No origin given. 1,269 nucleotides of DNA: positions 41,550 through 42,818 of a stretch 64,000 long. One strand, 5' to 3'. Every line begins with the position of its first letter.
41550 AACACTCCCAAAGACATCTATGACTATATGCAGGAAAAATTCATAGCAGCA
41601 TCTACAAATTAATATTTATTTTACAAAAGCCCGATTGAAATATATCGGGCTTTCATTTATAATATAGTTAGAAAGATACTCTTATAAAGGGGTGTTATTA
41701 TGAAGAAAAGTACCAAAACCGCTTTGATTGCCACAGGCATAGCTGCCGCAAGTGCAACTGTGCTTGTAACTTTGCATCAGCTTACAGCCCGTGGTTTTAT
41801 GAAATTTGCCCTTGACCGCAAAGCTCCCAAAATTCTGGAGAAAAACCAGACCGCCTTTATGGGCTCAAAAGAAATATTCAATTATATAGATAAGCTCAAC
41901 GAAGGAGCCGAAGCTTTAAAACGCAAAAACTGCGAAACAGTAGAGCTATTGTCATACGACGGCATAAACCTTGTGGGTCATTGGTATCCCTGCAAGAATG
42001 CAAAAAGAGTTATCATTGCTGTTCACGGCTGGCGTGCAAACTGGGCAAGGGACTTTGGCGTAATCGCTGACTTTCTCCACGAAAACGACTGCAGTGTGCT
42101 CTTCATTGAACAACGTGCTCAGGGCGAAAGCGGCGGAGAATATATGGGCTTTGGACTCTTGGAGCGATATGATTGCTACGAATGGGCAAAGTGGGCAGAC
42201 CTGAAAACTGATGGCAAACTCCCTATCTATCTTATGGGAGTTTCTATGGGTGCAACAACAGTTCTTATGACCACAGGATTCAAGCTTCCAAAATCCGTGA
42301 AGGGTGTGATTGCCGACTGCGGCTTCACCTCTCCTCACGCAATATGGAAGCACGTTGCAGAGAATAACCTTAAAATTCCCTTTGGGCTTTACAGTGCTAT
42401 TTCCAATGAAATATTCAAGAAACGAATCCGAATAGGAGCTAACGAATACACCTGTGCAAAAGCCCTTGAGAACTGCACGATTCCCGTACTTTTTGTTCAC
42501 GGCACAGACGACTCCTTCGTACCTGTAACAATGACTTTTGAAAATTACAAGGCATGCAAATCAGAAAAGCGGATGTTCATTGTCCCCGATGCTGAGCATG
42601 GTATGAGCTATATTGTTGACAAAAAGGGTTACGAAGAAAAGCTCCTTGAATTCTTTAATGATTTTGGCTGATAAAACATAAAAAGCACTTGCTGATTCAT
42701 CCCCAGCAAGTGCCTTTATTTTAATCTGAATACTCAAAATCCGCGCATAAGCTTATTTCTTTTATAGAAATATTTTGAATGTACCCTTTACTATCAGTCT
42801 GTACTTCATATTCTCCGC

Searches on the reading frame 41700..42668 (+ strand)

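Call 50: search_protein_families(library=pfam, proteins=[window:41700-42668:+], max_evalue=0.01)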
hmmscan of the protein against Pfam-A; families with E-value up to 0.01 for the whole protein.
window:41700-42668:+ (323 aa): 9 families
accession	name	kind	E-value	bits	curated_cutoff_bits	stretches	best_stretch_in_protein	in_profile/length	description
PF12146.15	Hydrolase_4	-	2.8e-14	53.5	27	2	100-213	2-114/239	Serine aminopeptidase, S33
PF00561.26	Abhydrolase_1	-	1.2e-12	48.4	25.8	1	104-240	2-133/245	alpha/beta hydrolase fold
PF00326.27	Peptidase_S9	-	2.3e-07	31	22.6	1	158-320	47-207/213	Prolyl oligopeptidase family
PF02230.22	Abhydrolase_2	-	2.3e-05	24.8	23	0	176-228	107-159/217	Phospholipase/Carboxylesterase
PF02129.25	Peptidase_S15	-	8.6e-05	22.8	23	0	252-296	214-257/262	X-Pro dipeptidyl-peptidase (S15 family)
PF12697.13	Abhydrolase_6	-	9.7e-05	23.6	26.3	1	105-218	1-107/217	Alpha/beta hydrolase family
PF20408.4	Abhydrolase_11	-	0.00024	21.3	27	0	253-304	120-169/193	Alpha/beta hydrolase domain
PF03959.19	FSH1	-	0.0018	18.4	21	1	198-293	132-193/211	Serine hydrolase (FSH1)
PF10142.15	PhoPQ_related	-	0.002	17.4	20.3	1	257-319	258-317/367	PhoPQ-activated pathogenicity-related protein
